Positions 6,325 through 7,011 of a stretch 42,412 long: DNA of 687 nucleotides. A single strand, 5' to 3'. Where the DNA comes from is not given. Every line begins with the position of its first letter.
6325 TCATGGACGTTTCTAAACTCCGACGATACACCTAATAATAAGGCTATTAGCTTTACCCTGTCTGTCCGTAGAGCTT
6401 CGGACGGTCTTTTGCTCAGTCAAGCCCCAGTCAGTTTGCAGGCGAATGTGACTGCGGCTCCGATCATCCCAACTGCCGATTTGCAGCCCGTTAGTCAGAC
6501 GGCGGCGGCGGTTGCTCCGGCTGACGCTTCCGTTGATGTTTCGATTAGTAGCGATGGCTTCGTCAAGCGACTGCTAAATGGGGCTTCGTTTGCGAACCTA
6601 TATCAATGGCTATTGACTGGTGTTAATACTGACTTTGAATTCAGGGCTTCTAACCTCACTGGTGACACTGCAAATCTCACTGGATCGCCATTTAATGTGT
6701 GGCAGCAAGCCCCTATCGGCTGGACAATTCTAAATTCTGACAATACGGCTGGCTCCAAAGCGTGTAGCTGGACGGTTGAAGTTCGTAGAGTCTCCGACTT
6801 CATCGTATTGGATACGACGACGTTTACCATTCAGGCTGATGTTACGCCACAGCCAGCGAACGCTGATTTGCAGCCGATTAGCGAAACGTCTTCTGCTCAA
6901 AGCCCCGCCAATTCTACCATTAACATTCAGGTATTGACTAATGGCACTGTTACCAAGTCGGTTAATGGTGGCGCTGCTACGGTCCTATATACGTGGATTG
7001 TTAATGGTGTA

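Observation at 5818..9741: Six-fold tandem array of an unassigned ~129-aa domain ending in a LamG-like lectin module, encoded between capsid and tail genes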

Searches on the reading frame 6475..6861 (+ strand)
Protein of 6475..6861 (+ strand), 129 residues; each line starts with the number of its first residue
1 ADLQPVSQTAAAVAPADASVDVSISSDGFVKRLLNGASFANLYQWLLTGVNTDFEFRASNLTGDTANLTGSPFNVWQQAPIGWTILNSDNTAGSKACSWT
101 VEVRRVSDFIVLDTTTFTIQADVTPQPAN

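Call 20: search_protein_families(library=pfam, proteins=[window:6475-6861:+], max_evalue=1)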
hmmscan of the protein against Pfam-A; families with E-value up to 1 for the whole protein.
window:6475-6861:+ (129 aa): 0 families

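Call 21: search_protein_families(library=phrogs, proteins=[window:6475-6861:+], max_evalue=0.01)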
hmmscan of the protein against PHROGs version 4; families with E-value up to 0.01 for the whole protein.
window:6475-6861:+ (129 aa): 0 families

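Call 24: predict_structure(alignment_id=A1)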
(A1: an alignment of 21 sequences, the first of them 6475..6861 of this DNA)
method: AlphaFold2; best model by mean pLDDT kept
length: 129 residues; sequences in the alignment: 21
mean_pLDDT: 96.6   pTM: 0.88
mean pLDDT of the five models: 96.6, 96.4, 96.2, 96.0, 95.9
residues with pLDDT >= 90: 123; 70-90: 5; 50-70: 1; < 50: 0
segments of 3 or more residues with pLDDT < 50: none
pLDDT, mean of each block of 10 residues (from residue 1): 97 96 98 97 97 98 98 98 96 96 98 98 88
secondary structure, 60 per line:
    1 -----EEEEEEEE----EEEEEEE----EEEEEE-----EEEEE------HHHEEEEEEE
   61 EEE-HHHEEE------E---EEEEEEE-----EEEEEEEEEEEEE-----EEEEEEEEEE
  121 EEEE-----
elements in order: E6-13 E18-24 E29-34 E40-44 E54-63 E68-70 E81-87 E93-105 E111-124

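Call 27: fold_search(model_id=the predicted structure, library=pdb)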
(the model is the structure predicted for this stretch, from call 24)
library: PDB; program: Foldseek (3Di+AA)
matches with E <= 10: 1386; with E <= 0.001: 0
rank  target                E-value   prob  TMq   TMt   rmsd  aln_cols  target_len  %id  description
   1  5l7v_B                1.7e-03  0.63  0.25  0.08  16.9       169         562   12  Crystal Structure of BvGH123 with bond transition state analog Galthiazoline. (released 2017-03-22)
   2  7som_J                2.0e-03  0.98  0.38  0.10   9.5       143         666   11  Ciliary C2 central pair apparatus isolated from Chlamydomonas reinhardtii (released 2022-04-13)
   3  5l7u_B                2.4e-03  0.41  0.21  0.07  17.5       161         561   12  Crystal structure of BvGH123 with bound GalNAc (released 2017-03-22)
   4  6fvi                  4.5e-03  0.97  0.42  0.39   5.6       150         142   13  ASH / PapD-like domain of human CEP192 (PapD-like domain 7) (released 2019-03-20)
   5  5l7r_A                4.5e-03  0.41  0.24  0.07  17.4       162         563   12  Crystal structure of BvGH123 (released 2017-03-22)
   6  5fqe_A                6.4e-03  0.38  0.26  0.09  15.8       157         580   10  The details of glycolipid glycan hydrolysis by the structural analysis of a family 123 glycoside hydrolase from Clostr (released 2016-03-30)
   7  9ijj_4J               7.2e-03  0.98  0.41  0.10   5.6       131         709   11  In situ structure of the central apparatus in mouse sperm axoneme. (released 2025-06-04)
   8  8jmw_A                7.2e-03  0.91  0.37  0.12   9.4       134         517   12  Fibril form of serine peptidase Vpr (released 2023-12-06)
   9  5fqh_A                9.6e-03  0.44  0.27  0.09  15.6       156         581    9  The details of glycolipid glycan hydrolysis by the structural analysis of a family 123 glycoside hydrolase from Clostr (released 2016-03-30)
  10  5fqg_A                1.1e-02  0.35  0.26  0.08  15.2       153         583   10  The details of glycolipid glycan hydrolysis by the structural analysis of a family 123 glycoside hydrolase from Clostr (released 2016-03-30)
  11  5fr0                  1.1e-02  0.23  0.23  0.08  18.3       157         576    8  The details of glycolipid glycan hydrolysis by the structural analysis of a family 123 glycoside hydrolase from Clostrid (released 2016-03-30)
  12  9ijj_E                1.1e-02  0.92  0.36  0.13   6.4       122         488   10  In situ structure of the central apparatus in mouse sperm axoneme. (released 2025-06-04)
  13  3sqb_E                1.1e-02  0.80  0.33  0.27   6.4       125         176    7  Structure of the major type 1 pilus subunit FimA bound to the FimC chaperone (released 2012-05-30)
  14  1qpx_B                1.2e-02  0.91  0.38  0.28   5.5       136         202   10  CRYSTAL STRUCTURES OF SELF-CAPPING PAPD CHAPERONE HOMODIMERS (released 1999-07-07)
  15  4mz3_A                1.2e-02  0.57  0.28  0.30  13.7       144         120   10  Crystal structure of the voltage-gated sodium channel beta 4 subunit extracellular domain, C131W mutant (released 2013-12-04)
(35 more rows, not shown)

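Call 28: fold_search(model_id=the predicted structure, library=viral)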
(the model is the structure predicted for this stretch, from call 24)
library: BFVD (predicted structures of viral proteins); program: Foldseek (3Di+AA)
matches with E <= 10: 1055; with E <= 0.001: 12
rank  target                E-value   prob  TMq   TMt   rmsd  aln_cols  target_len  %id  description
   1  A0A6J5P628            1.8e-10  1.00  0.72  0.51   2.9       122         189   27  Uncharacterized protein [uncultured Caudovirales phage]
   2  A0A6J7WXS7            8.9e-10  1.00  0.68  0.65   3.5       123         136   26  Uncharacterized protein [uncultured Caudovirales phage]
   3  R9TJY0                1.9e-09  1.00  0.68  0.61   3.4       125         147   18  (no name in the UniProt tables at hand)
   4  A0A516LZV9            3.2e-09  1.00  0.69  0.42   4.5       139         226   22  (no name in the UniProt tables at hand)
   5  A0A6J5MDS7            2.2e-08  1.00  0.69  0.56   4.4       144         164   16  Uncharacterized protein [uncultured Caudovirales phage]
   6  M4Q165                4.2e-08  1.00  0.59  0.09   4.3       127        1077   24  (no name in the UniProt tables at hand)
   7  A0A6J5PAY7            9.0e-08  1.00  0.65  0.61   4.1       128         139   18  Uncharacterized protein [uncultured Caudovirales phage]
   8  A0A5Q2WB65            6.9e-07  1.00  0.68  0.66   5.2       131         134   18  (no name in the UniProt tables at hand)
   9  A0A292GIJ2            6.9e-07  1.00  0.58  0.21   4.4       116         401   19  (no name in the UniProt tables at hand)
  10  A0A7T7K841            1.0e-06  1.00  0.60  0.41   5.0       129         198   19  (no name in the UniProt tables at hand)
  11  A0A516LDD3            2.2e-05  1.00  0.37  0.36   8.5       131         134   14  (no name in the UniProt tables at hand)
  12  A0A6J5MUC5            5.4e-04  0.99  0.34  0.36   6.8       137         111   12  Uncharacterized protein [uncultured Caudovirales phage]
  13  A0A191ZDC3            1.9e-03  1.00  0.39  0.25   5.6       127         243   12  Putative coagulation factor 5/8 domain-containing protein [Erwinia phage vB_EamP_Gutmeister]
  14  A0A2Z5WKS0            2.0e-03  1.00  0.36  0.34   8.1       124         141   14  Large head outer capsid protein [Enterobacteria phage T2]
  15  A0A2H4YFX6            2.2e-03  0.97  0.32  0.39   8.6       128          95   14  Head outer capsid protein [Citrobacter phage CF1 ERZ-2017]
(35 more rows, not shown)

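Call 29: search_protein_representatives(alignment_id=A1)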
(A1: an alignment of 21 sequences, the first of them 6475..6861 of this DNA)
Query: 21 sequences, 129 profile positions. Proteins with E-value up to 0.001 (for the whole library): 743; up to 1e-10: 50; up to 1e-30: 2. The best 150 are listed.
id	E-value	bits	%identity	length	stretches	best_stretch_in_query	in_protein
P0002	8.9e-262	869.8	-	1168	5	1-127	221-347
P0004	1.5e-187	629.8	-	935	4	1-127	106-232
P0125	4.6e-29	117.3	-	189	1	5-124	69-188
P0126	1.1e-23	99.9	-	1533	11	96-122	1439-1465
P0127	3.1e-23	98.5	-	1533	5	9-128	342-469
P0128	6.0e-22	94.3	-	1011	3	10-125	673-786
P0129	1.2e-21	93.4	-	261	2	5-126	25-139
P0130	9.4e-21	90.5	-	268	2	4-125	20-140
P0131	1.7e-17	79.9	-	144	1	7-124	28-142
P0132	8.5e-17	77.7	-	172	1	8-124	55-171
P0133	2.4e-16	76.2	-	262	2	2-127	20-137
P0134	1.1e-15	74.1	-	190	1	8-124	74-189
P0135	3.8e-15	72.3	-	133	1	2-123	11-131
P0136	4.1e-15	72.2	-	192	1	2-124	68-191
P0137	1.2e-14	70.7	-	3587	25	30-115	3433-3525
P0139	7.0e-14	68.2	-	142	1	2-125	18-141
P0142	6.5e-13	65.1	-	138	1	3-124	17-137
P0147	9.6e-13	64.6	-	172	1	4-123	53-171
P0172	1.0e-10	58.0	-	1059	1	10-123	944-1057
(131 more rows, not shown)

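Call 30: search_protein_families(library=phrogs, proteins=[P0125, P0129, P0131, P0132, P0135, P0139, P0142, P0134, P0147, P0128], max_evalue=0.001)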
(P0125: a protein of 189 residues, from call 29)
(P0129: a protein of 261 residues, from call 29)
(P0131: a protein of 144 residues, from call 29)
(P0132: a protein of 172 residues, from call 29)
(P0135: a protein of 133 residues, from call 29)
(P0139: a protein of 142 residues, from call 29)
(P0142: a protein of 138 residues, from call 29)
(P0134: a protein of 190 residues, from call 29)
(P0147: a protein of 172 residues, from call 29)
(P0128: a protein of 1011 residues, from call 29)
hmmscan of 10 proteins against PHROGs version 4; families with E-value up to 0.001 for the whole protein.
P0125 (189 aa): 0 families

P0129 (261 aa): 0 families

P0131 (144 aa): 0 families

P0132 (172 aa): 0 families

P0135 (133 aa): 0 families

P0139 (142 aa): 0 families

P0142 (138 aa): 0 families

P0134 (190 aa): 0 families

P0147 (172 aa): 0 families

P0128 (1011 aa): 2 families
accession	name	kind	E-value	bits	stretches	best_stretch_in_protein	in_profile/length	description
phrog_21488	-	unknown function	2.1e-08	33.7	1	4-209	5-210/774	-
phrog_1162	-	tail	2.7e-06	27.6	1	5-89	8-95/354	tail fiber protein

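Call 31: search_protein_families(library=pfam, proteins=[P0125, P0129, P0131, P0132, P0135, P0139, P0126, P0127, P0128, P0172], max_evalue=0.01)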
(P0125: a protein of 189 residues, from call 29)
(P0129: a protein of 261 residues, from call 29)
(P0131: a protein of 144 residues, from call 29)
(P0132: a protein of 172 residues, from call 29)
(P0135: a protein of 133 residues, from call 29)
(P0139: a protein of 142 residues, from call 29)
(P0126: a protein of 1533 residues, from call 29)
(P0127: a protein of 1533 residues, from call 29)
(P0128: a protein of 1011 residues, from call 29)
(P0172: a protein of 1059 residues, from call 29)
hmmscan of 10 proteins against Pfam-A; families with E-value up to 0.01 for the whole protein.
P0125 (189 aa): 0 families

P0129 (261 aa): 0 families

P0131 (144 aa): 0 families

P0132 (172 aa): 0 families

P0135 (133 aa): 0 families

P0139 (142 aa): 0 families

P0126 (1533 aa): 19 families
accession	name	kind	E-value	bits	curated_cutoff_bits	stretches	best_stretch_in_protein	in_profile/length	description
PF07495.19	Y_Y_Y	-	1e-79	262.8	26.6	9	1269-1293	28-51/65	Y_Y_Y domain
PF10648.15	Gmad2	-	6.7e-43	145.3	25.7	0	1025-1051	56-82/86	Immunoglobulin-like domain of bacterial spore germination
PF23623.1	GBD_IRG7_N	-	2.8e-42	143.2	27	0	1346-1375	58-88/95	IRG7 N-terminal galactose binding domain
PF25548.1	DUF7926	-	6.4e-40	137.6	33.5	0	158-224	65-132/181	Domain of unknown function (DUF7926)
PF04151.21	PPC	-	3.8e-37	127.4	25.9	0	526-568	25-70/70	Bacterial pre-peptidase C-terminal domain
PF18981.6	InlK_D3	-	2.3e-31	108.1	25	0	386-422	38-71/75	Internalin K domain (D3/D4)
PF24421.1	Ig_J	-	5.8e-29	100.7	29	0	790-811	66-87/104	Tip attachment protein J, Ig-like domain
PF08329.16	ChitinaseA_N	-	1.6e-24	86.5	21.2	0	1270-1303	73-106/133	Chitinase A, N-terminal domain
PF13620.12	CarboxypepD_reg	-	5.2e-21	75.2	32.3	0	1033-1051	41-59/82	Carboxypeptidase regulatory-like domain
PF14524.12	Wzt_C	-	7.2e-18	65.4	30.4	0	1023-1047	79-104/143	Wzt C-terminal domain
PF05593.20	RHS_repeat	-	2.2e-15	57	22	0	49-68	8-27/38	RHS Repeat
PF18539.7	DUF5625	-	5.7e-14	52.9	26.9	0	145-181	90-126/131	Domain of unknown function (DUF5625)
PF23664.1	Ig_Pom152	-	2.2e-13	50.9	27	0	946-973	59-86/106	Nucleoporin pom152-like, immunoglobulin-like domain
PF17210.9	SdrD_B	-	5.7e-13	49.5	29.7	0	786-817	44-75/112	SdrD B-like domain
PF16967.11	TcfC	-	3.2e-11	43.1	29.4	0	1190-1215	34-59/68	E-set like domain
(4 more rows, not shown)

P0127 (1533 aa): 7 families
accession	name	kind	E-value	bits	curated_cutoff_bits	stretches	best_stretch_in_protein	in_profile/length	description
PF17957.7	Big_7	-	4.7e-95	312.7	24.1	6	1022-1090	1-70/70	Bacterial Ig domain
PF06832.18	BiPBP_C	-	5.5e-11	42.7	26.8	0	561-639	5-83/90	Penicillin-Binding Protein C-terminus Family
PF16640.11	Big_3_5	-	5e-06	27.4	35.5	3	159-239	5-88/88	Bacterial Ig-like domain (group 3)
PF00801.26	PKD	-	0.00012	22.4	23.5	0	157-233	6-77/80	PKD domain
PF07495.19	Y_Y_Y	-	0.0006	20.1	26.6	0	201-236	27-60/65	Y_Y_Y domain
PF15943.11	YdaS_toxin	-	0.00096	19.4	30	0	711-750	4-41/65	Bacterial toxin YdaS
PF06453.16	LT-IIB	-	0.0015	18.9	25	0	975-1016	70-109/122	Type II heat-labile enterotoxin , B subunit (LT-IIB)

P0128 (1011 aa): 2 families
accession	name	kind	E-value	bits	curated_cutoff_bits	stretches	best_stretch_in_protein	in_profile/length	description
PF12571.13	Phage_tail_fib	-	5.8e-08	33.3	23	1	5-109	7-114/150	Phage tail-collar fibre protein, N-terminal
PF05345.18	He_PIG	-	0.0011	19.8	24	1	791-876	3-96/96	Putative Ig domain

P0172 (1059 aa): 2 families
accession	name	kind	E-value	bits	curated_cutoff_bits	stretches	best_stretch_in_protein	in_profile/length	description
PF13550.12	Phage-tail_3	-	8.9e-06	26.1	23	1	311-457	9-151/164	Putative phage tail protein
PF00379.29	Chitin_bind_4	-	0.00018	22.2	25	0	644-695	4-51/66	Insect cuticle protein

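Call 33: find_encoding_contigs(protein=P0125, flank=8000, max_places=4)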
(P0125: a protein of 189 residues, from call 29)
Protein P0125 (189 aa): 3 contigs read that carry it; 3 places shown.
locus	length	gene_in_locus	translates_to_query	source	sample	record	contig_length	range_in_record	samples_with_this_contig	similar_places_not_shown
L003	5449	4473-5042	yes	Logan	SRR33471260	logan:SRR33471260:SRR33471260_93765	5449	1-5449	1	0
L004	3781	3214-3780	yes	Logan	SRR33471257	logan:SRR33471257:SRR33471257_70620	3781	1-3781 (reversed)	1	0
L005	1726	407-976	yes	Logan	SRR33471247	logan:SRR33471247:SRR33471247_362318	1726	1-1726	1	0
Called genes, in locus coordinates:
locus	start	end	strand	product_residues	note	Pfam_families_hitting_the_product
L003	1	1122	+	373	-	?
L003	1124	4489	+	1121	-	PF13884:Peptidase_S74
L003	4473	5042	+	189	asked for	-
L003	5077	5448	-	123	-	?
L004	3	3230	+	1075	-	?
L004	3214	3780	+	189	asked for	?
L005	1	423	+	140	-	?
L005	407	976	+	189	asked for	-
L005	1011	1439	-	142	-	PF19905:DUF6378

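Call 46: search_solved_structures(query=A1, max_evalue=10, show_alignments=1)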
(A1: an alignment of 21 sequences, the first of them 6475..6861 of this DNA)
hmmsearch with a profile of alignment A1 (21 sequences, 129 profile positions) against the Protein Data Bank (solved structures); distinct sequences matched with E-value up to 10: 0.

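Call 55: search_dna_similar(query=P0131, collection=phages, mode=protein, max_evalue=0.001, max_rows=25)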
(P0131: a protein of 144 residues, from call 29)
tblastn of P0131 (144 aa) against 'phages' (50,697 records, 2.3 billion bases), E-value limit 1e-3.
No match.

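Call 56: find_encoding_contigs(protein=P0131, flank=8000, max_places=3)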
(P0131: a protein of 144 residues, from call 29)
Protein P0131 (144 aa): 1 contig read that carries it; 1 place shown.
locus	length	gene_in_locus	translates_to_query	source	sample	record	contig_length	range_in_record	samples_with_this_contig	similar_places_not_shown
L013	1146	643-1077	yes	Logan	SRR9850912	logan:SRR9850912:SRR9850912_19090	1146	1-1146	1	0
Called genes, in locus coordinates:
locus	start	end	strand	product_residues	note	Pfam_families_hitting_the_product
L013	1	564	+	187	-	?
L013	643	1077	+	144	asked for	-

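Call 73: find_encoding_contigs(protein=P0129, flank=8000, max_places=3)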
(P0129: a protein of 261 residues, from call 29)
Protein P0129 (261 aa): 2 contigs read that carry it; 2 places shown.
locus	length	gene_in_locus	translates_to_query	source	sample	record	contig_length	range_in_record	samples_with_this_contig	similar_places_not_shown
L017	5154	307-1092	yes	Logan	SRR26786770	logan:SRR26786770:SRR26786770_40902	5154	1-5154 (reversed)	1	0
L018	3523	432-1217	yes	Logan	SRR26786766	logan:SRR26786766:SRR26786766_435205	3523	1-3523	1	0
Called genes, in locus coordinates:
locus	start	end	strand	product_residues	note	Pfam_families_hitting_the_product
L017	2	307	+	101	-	?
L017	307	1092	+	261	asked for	-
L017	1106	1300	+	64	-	-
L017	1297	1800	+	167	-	PF13539:Peptidase_M15_4 (faint)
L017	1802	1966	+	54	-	-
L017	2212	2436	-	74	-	-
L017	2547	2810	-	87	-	-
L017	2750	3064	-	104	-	-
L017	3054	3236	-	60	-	-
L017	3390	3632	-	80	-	-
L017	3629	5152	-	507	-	?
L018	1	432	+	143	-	?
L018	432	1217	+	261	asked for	-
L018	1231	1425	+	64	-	-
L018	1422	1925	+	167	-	PF13539:Peptidase_M15_4 (faint)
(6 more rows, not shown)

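Call 74: find_encoding_contigs(protein=P0139, flank=8000, max_places=3)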
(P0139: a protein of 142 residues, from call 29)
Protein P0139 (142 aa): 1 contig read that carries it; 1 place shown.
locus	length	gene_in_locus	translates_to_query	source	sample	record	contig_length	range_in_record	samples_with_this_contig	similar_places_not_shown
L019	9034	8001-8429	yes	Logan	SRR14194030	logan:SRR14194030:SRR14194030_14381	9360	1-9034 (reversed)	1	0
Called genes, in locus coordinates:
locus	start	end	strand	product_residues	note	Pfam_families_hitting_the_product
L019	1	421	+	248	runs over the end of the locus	?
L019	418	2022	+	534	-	-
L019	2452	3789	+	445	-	PF13884:Peptidase_S74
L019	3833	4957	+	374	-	-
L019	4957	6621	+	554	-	-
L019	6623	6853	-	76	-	-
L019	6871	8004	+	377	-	-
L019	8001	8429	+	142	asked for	-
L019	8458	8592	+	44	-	-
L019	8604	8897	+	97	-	-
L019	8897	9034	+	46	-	?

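Call 79: search_protein_families(library=ncbifam, proteins=[P0131], max_evalue=0.1)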
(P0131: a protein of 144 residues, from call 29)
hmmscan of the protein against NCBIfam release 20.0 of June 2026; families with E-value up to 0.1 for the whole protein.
P0131 (144 aa): 0 families
